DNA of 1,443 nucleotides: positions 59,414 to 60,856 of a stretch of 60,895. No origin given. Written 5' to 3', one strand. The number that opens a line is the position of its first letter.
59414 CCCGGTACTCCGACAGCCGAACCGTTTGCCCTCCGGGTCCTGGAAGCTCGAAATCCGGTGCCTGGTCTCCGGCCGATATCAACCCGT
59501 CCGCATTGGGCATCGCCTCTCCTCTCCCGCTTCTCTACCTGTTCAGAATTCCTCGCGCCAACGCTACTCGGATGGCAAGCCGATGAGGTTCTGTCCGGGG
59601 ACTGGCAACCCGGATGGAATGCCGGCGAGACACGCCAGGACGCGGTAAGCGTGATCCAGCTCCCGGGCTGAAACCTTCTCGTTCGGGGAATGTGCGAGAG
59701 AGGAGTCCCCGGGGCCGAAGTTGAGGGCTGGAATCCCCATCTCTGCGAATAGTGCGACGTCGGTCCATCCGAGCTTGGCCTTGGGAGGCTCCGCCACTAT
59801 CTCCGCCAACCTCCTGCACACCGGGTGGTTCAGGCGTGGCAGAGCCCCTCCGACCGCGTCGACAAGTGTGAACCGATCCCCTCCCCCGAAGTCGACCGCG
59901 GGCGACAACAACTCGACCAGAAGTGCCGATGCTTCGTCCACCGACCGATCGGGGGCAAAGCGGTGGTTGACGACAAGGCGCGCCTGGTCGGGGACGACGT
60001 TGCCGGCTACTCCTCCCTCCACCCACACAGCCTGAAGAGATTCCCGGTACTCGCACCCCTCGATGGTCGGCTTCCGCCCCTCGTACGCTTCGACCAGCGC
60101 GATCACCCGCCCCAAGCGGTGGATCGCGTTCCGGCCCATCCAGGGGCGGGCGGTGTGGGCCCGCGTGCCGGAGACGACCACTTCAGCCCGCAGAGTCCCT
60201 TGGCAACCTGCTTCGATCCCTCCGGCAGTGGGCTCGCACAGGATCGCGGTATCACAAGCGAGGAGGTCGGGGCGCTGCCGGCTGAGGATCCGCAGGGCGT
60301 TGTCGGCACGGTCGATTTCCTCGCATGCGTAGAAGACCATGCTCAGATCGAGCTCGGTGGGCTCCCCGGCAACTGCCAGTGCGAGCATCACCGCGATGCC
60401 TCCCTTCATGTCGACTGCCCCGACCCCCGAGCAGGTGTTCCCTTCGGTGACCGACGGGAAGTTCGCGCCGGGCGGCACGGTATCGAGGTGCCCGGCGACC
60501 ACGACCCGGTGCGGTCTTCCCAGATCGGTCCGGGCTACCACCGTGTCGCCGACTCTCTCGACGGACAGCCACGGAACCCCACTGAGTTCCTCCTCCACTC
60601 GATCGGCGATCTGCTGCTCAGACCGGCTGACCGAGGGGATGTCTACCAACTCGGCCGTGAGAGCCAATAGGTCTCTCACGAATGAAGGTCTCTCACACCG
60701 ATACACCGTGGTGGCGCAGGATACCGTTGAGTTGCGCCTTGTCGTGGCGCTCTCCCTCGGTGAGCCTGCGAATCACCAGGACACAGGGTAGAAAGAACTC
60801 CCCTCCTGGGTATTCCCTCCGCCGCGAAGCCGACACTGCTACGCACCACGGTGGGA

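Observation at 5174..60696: Very dense set of perfect short tandem duplications in core genes and on gene junctions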

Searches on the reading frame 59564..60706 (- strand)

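Call 34: search_protein_families(library=pfam, proteins=[window:59564-60706:-])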
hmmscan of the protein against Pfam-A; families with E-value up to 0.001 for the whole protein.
window:59564-60706:- (380 aa): 3 families
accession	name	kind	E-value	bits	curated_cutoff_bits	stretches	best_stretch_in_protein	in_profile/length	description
PF01546.33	Peptidase_M20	-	6.7e-19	69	24.6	1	70-361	2-204/206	Peptidase family M20/M25/M40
PF07687.19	M20_dimer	-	9.4e-14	51.7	21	1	169-268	4-100/107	Peptidase dimerisation domain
PF04389.22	Peptidase_M28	-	5.3e-08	33.3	21.3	1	56-130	2-67/193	Peptidase family M28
